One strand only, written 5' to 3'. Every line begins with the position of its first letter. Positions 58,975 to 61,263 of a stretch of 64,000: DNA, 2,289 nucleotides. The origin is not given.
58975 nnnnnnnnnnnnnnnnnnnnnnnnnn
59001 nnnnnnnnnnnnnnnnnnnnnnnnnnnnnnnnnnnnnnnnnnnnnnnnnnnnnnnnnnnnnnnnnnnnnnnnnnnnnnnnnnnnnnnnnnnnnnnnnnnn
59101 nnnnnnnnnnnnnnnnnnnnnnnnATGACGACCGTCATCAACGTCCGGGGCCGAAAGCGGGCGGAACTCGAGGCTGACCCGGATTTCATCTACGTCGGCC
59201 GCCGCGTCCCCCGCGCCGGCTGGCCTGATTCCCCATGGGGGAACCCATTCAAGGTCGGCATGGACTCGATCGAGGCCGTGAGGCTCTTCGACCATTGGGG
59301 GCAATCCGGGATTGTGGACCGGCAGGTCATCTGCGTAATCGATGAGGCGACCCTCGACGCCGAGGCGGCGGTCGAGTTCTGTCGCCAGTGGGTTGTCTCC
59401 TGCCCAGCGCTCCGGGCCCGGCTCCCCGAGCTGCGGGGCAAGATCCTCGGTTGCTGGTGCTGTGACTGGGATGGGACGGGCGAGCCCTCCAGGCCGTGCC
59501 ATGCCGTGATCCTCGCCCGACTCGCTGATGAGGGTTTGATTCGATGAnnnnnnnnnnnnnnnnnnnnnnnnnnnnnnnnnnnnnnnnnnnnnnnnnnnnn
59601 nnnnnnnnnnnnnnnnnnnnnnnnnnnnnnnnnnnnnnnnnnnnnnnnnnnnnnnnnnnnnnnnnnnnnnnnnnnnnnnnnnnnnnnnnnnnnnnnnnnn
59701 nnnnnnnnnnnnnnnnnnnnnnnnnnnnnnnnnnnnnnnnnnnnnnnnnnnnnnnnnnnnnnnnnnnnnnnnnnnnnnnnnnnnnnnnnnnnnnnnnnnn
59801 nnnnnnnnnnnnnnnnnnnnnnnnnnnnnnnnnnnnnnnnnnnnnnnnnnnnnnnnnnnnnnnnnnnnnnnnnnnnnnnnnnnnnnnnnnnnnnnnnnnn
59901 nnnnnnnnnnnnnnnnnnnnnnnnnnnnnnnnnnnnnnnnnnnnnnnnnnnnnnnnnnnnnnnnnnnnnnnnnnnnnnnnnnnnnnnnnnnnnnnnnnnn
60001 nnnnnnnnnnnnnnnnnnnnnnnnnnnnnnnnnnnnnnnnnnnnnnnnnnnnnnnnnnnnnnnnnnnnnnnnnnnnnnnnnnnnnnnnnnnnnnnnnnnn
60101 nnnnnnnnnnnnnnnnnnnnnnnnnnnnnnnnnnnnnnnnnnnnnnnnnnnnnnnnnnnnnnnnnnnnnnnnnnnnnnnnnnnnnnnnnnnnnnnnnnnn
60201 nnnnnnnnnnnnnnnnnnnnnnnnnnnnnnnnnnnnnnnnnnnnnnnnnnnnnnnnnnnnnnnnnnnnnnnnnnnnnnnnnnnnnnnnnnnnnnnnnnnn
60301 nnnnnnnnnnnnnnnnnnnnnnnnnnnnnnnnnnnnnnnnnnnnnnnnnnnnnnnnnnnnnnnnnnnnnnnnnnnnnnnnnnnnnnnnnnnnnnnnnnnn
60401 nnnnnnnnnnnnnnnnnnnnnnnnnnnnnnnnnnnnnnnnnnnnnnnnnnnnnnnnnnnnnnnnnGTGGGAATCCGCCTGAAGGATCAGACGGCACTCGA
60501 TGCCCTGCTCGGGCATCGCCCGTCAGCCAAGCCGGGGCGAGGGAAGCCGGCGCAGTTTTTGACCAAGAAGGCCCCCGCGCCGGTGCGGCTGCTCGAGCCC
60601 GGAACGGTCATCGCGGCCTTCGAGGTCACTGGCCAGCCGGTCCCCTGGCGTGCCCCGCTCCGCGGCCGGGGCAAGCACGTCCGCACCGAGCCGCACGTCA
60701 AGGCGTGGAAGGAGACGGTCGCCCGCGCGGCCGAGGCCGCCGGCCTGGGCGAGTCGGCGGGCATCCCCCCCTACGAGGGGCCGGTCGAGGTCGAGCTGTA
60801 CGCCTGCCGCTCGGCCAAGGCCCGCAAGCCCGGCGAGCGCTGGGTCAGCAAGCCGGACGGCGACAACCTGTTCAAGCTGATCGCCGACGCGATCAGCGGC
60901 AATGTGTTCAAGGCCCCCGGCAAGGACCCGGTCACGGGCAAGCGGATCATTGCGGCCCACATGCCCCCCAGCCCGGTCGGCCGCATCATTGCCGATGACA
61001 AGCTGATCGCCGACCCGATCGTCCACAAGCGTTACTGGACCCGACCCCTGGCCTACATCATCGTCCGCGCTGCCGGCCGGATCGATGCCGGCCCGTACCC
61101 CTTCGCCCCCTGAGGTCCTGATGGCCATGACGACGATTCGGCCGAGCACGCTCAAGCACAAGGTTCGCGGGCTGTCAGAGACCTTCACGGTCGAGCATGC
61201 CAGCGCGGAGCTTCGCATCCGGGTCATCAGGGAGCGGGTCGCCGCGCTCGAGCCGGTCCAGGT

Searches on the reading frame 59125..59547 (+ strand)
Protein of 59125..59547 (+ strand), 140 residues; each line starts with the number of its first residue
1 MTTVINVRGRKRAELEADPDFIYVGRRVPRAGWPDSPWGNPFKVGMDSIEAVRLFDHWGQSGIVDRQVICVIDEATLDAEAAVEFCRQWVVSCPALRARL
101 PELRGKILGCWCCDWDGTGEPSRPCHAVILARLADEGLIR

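Call 27: search_protein_families(library=pfam, proteins=[window:59125-59547:+], max_evalue=0.001)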
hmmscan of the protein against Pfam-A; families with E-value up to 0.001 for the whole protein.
window:59125-59547:+ (140 aa): 1 family
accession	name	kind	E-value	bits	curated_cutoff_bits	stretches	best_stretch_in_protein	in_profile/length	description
PF14216.11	DUF4326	-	9e-14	52.3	25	1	16-131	7-81/82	Domain of unknown function (DUF4326)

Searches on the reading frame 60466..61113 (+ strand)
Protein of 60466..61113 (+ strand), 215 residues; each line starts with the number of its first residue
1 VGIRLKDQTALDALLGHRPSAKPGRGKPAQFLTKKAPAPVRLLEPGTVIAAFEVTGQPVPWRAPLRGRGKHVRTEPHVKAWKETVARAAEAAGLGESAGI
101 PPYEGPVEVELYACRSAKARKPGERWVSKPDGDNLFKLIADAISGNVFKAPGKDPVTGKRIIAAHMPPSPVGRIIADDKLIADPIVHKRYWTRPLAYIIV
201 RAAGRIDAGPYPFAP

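Call 27: search_protein_families(library=pfam, proteins=[window:60466-61113:+], max_evalue=0.001)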
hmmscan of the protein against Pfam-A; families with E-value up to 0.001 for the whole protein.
window:60466-61113:+ (215 aa): 1 family
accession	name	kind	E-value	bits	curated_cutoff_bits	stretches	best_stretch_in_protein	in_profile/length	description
PF05866.16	RusA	-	2.2e-12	48.1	22.8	1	62-149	9-99/124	Endodeoxyribonuclease RusA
